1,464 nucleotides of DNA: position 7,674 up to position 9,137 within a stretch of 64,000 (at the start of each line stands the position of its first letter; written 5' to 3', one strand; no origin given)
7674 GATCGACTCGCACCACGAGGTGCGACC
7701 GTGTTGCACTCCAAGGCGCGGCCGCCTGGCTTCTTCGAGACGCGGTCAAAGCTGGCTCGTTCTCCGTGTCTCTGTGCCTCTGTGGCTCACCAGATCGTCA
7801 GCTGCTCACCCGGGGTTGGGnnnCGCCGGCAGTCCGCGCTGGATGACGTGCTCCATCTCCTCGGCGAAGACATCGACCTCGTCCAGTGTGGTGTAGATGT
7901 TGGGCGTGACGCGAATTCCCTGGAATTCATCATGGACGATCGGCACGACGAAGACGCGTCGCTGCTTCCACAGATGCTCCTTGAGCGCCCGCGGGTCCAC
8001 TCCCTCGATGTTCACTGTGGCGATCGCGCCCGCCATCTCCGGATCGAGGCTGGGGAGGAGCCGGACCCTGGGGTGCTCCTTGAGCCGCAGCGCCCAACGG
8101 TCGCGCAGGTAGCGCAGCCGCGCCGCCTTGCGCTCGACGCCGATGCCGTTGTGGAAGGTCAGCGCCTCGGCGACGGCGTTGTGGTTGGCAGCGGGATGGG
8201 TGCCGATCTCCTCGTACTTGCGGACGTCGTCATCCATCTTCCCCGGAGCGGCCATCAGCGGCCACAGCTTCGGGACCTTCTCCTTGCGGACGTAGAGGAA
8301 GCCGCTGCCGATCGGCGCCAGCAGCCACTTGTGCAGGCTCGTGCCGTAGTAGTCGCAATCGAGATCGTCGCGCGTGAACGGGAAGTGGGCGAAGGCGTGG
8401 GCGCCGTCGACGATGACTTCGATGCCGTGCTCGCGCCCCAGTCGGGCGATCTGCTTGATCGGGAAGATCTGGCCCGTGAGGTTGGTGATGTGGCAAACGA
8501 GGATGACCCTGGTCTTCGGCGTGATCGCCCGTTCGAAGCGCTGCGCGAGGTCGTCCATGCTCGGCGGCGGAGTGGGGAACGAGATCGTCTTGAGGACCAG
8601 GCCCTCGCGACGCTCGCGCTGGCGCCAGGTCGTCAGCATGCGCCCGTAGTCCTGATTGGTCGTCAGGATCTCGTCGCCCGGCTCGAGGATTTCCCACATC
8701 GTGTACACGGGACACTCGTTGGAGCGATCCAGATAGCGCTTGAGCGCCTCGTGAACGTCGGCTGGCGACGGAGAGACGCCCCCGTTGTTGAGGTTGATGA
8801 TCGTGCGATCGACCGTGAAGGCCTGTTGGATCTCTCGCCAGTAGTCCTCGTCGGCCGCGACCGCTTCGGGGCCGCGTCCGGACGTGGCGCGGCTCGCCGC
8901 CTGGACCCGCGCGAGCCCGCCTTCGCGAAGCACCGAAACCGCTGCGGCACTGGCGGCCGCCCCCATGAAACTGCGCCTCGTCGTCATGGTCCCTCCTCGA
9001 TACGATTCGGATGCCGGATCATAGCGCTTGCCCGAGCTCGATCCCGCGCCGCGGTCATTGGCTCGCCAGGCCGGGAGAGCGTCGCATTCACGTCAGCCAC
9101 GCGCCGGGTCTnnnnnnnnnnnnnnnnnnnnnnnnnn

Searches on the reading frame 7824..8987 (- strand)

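Call 48: search_protein_families(library=pfam, proteins=[window:7824-8987:-], max_evalue=0.001)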
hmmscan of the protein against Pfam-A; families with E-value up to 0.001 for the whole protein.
window:7824-8987:- (388 aa): 5 families
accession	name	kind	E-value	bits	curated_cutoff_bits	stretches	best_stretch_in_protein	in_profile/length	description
PF00266.25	Aminotran_5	-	1.8e-34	119.7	21.5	1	99-342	84-331/371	Aminotransferase class-V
PF01053.26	Cys_Met_Meta_PP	-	7.9e-09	35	27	1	95-198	82-177/381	Cys/Met metabolism PLP-dependent enzyme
PF01041.23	DegT_DnrJ_EryC1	-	3.2e-07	30.4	19.8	1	150-199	104-150/360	DegT/DnrJ/EryC1/StrS aminotransferase family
PF01212.27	Beta_elim_lyase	-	2.8e-06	27.3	27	1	101-281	68-215/288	Beta-eliminating lyase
PF00155.27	Aminotran_1_2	-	8.6e-06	25.6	19.7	1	102-362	89-346/361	Aminotransferase class I and II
